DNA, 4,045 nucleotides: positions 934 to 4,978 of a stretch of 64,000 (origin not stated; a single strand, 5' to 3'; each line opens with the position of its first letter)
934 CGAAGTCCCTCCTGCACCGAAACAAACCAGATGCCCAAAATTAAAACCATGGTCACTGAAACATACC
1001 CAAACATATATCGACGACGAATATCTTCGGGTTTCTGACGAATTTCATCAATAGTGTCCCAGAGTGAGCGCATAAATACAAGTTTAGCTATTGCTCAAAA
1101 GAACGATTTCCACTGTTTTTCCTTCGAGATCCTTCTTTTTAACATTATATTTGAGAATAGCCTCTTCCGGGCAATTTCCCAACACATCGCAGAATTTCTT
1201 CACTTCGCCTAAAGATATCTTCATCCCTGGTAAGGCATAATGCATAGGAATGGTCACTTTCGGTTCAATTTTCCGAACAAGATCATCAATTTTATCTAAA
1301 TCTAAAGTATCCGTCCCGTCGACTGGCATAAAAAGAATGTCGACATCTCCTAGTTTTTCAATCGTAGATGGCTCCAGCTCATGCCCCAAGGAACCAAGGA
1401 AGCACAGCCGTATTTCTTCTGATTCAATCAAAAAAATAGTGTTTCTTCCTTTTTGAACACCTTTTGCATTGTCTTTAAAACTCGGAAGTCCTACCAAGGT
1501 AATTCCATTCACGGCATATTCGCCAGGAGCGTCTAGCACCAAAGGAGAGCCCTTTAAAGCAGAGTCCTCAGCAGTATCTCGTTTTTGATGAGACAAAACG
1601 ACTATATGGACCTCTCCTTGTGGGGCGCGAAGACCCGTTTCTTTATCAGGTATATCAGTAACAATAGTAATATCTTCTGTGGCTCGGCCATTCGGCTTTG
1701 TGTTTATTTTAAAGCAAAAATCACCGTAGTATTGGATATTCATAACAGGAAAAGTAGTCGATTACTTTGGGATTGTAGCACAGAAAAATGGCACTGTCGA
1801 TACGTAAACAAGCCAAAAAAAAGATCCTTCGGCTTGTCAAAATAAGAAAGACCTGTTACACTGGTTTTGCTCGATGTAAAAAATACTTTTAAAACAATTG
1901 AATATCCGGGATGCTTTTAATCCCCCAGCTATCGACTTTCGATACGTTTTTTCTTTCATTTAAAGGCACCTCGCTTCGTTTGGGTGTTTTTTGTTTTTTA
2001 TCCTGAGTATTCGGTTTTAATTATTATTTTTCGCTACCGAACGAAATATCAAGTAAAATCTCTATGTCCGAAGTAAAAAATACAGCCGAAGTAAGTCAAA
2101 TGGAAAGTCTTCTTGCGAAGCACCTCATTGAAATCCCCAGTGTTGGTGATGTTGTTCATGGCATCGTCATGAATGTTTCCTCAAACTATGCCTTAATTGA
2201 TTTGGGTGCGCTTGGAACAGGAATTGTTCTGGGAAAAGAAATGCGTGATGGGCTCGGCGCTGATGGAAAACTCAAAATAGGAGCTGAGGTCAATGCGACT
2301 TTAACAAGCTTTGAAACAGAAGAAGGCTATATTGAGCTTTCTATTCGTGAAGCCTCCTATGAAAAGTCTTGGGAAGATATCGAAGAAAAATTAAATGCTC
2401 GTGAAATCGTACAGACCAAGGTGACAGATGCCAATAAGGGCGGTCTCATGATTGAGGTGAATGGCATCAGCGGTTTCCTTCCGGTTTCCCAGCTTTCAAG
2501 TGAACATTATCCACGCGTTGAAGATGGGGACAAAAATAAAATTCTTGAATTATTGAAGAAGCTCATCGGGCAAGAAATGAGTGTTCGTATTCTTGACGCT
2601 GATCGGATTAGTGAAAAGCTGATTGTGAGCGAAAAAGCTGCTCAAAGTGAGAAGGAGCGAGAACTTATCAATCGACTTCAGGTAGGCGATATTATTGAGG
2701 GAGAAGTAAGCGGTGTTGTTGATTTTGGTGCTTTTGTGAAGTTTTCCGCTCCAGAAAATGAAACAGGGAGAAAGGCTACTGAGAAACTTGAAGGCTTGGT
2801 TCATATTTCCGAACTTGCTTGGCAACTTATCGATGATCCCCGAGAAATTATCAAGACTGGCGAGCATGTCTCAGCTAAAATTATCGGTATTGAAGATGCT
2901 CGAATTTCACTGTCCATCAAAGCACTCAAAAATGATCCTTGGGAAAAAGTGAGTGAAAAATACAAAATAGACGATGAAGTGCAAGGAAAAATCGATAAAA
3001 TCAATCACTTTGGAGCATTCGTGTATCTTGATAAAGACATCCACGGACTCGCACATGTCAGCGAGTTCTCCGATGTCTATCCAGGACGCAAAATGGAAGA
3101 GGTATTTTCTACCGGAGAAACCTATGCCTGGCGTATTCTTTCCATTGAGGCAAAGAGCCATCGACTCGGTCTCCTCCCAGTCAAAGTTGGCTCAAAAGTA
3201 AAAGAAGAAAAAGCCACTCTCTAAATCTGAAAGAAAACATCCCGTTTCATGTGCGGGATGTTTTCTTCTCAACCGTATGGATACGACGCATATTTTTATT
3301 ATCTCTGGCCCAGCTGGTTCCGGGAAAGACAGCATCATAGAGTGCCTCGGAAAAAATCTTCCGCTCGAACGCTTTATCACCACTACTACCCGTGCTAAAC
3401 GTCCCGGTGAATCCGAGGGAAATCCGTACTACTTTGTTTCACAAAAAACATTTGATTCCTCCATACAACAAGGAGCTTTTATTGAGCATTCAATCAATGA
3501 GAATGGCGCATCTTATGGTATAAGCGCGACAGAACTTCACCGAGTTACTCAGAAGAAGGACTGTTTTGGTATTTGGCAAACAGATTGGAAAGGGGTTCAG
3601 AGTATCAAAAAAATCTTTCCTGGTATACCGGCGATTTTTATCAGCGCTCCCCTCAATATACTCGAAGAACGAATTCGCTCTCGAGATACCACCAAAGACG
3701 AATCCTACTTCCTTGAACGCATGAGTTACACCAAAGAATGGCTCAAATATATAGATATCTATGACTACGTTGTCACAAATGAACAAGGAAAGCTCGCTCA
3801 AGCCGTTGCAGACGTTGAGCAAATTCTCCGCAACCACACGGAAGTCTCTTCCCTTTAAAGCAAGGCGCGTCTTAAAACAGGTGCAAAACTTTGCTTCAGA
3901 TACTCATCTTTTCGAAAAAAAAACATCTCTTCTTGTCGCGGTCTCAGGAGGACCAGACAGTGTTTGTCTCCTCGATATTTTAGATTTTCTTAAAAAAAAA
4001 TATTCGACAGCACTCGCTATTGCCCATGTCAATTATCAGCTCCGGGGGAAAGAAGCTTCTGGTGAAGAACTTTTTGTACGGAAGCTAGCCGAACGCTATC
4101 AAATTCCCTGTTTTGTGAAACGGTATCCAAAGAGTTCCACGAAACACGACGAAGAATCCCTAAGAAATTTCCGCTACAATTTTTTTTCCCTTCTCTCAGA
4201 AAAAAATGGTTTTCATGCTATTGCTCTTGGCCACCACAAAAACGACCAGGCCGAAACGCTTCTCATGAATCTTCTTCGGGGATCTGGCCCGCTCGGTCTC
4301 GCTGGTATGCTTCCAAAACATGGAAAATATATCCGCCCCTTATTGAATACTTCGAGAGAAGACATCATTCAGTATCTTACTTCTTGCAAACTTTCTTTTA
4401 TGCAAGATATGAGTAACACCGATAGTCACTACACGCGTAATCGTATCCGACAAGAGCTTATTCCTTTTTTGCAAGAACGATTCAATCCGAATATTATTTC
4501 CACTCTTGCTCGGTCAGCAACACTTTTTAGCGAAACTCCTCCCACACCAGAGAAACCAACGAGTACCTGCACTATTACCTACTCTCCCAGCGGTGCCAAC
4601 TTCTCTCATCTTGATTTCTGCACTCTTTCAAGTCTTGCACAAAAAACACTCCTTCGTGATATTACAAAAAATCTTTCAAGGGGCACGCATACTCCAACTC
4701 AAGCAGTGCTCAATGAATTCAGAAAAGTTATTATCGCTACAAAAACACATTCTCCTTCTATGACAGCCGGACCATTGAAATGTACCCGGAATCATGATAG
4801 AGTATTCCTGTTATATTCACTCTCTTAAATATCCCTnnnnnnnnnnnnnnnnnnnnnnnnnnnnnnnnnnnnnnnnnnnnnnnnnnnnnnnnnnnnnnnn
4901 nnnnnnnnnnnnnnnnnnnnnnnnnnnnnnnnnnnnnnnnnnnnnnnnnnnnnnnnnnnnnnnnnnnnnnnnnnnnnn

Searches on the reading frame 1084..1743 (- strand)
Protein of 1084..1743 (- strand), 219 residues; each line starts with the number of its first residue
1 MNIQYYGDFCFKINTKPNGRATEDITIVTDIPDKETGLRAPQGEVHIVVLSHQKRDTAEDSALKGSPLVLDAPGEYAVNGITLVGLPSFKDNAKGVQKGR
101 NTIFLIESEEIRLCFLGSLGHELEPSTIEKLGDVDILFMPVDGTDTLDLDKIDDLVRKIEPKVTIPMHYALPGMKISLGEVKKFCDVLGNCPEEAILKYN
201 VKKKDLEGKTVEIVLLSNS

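Call 11: search_protein_families(library=pfam, proteins=[window:1084-1743:-])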
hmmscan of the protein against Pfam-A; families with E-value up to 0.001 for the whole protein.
window:1084-1743:- (219 aa): 2 families
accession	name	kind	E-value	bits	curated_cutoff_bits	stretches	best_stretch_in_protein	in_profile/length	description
PF13483.12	Lactamase_B_3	-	2.5e-35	122.2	24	1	3-168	2-160/160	Beta-lactamase superfamily domain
PF12706.13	Lactamase_B_2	-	0.0002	21.5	27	1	75-169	95-200/200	Beta-lactamase superfamily domain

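Call 27: find_encoding_contigs(protein=window:1084-1743:-, flank=10000, max_places=6)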
Protein window:1084-1743:- (219 aa): 5 contigs read that carry it; 5 places shown.
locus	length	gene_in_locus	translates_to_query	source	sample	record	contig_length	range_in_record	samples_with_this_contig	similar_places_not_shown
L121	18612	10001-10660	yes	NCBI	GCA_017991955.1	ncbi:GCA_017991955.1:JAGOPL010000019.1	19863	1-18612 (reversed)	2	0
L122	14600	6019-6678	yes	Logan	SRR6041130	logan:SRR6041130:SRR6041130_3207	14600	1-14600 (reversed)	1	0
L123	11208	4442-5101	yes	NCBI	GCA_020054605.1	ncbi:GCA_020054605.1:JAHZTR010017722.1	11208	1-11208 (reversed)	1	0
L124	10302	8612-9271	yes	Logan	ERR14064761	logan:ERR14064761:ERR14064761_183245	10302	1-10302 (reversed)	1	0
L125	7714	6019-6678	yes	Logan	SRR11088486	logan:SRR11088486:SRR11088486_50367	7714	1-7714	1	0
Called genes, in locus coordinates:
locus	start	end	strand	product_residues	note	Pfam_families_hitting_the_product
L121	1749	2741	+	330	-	PF18884:TSP3_bac (faint)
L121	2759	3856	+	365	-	-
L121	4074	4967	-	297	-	-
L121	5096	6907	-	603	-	PF06480:FtsH_ext, PF06068:TIP49 (faint), PF00004:AAA, PF07728:AAA_5 (weak), PF17862:AAA_lid_3, PF01434:Peptidase_M41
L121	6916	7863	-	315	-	PF01171:ATP_bind_3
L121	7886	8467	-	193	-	PF00625:Guanylate_kin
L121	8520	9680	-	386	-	PF21710:Spt6_S1 (faint), PF00575:S1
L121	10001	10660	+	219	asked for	PF13483:Lactamase_B_3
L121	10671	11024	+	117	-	-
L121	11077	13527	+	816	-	PF00521:DNA_topoisoIV, PF03989:DNA_gyraseA_C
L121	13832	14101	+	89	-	PF00312:Ribosomal_S15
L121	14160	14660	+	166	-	PF01936:NYN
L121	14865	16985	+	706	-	PF01138:RNase_PH, PF03725:RNase_PH_C, PF01138:RNase_PH, PF00013:KH_1, PF00575:S1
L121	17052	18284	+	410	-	-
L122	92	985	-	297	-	-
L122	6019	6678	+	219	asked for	PF13483:Lactamase_B_3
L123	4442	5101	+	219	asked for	PF13483:Lactamase_B_3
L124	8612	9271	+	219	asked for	PF13483:Lactamase_B_3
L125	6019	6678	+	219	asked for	PF13483:Lactamase_B_3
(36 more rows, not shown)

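Call 56: search_protein_families(library=pfam, proteins=[L121:17052-18284:+], max_evalue=0.01)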
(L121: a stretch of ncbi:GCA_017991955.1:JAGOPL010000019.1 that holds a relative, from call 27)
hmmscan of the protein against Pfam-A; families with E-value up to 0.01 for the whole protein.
L121:17052-18284:+ (410 aa): 0 families

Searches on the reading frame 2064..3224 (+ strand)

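Call 11: search_protein_families(library=pfam, proteins=[window:2064-3224:+])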
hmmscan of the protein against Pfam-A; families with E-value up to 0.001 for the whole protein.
window:2064-3224:+ (386 aa): 4 families
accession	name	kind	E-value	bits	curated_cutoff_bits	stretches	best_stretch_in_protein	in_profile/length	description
PF00575.29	S1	-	2.6e-40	137.1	22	4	300-367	2-68/74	S1 RNA binding domain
PF21710.3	Spt6_S1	-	2.1e-06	28.4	27.5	0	309-365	23-79/91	Spt6, S1/OB domain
PF23459.1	S1_RRP5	-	7.2e-05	23.7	27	0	303-362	4-62/72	RRP5 S1 domain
PF24685.1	OB_RRP5_4th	-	0.00055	20.3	31.5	0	240-277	35-72/92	RRP5 OB-fold domain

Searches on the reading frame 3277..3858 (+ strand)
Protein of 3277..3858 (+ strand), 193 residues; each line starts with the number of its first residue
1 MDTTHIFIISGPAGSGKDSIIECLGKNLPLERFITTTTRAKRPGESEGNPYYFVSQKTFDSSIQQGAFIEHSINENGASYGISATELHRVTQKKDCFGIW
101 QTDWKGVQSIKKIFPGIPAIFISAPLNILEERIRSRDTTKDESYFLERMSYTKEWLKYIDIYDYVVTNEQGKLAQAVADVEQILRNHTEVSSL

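Call 11: search_protein_families(library=pfam, proteins=[window:3277-3858:+])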
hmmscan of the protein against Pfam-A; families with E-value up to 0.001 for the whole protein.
window:3277-3858:+ (193 aa): 1 family
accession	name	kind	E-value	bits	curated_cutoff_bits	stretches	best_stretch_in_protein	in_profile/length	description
PF00625.27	Guanylate_kin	-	4.7e-29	101.8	25.2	1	6-185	4-180/182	Guanylate kinase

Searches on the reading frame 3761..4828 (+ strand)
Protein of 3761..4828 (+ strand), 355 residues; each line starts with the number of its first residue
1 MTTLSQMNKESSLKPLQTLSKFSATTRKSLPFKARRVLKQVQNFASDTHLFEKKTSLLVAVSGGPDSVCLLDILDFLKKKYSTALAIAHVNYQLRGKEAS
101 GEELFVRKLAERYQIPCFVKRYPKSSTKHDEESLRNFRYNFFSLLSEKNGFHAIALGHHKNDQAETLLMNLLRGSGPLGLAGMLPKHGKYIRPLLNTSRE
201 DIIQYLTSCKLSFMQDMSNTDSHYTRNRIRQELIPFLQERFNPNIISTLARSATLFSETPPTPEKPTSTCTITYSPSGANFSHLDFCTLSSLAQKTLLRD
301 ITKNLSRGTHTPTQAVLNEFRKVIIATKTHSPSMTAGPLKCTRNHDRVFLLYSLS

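Call 11: search_protein_families(library=pfam, proteins=[window:3761-4828:+])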
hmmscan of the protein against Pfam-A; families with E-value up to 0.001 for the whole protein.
window:3761-4828:+ (355 aa): 1 family
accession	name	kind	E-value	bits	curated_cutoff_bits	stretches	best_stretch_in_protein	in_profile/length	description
PF01171.26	ATP_bind_3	-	4.6e-52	176.8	27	1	57-232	2-182/182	PP-loop family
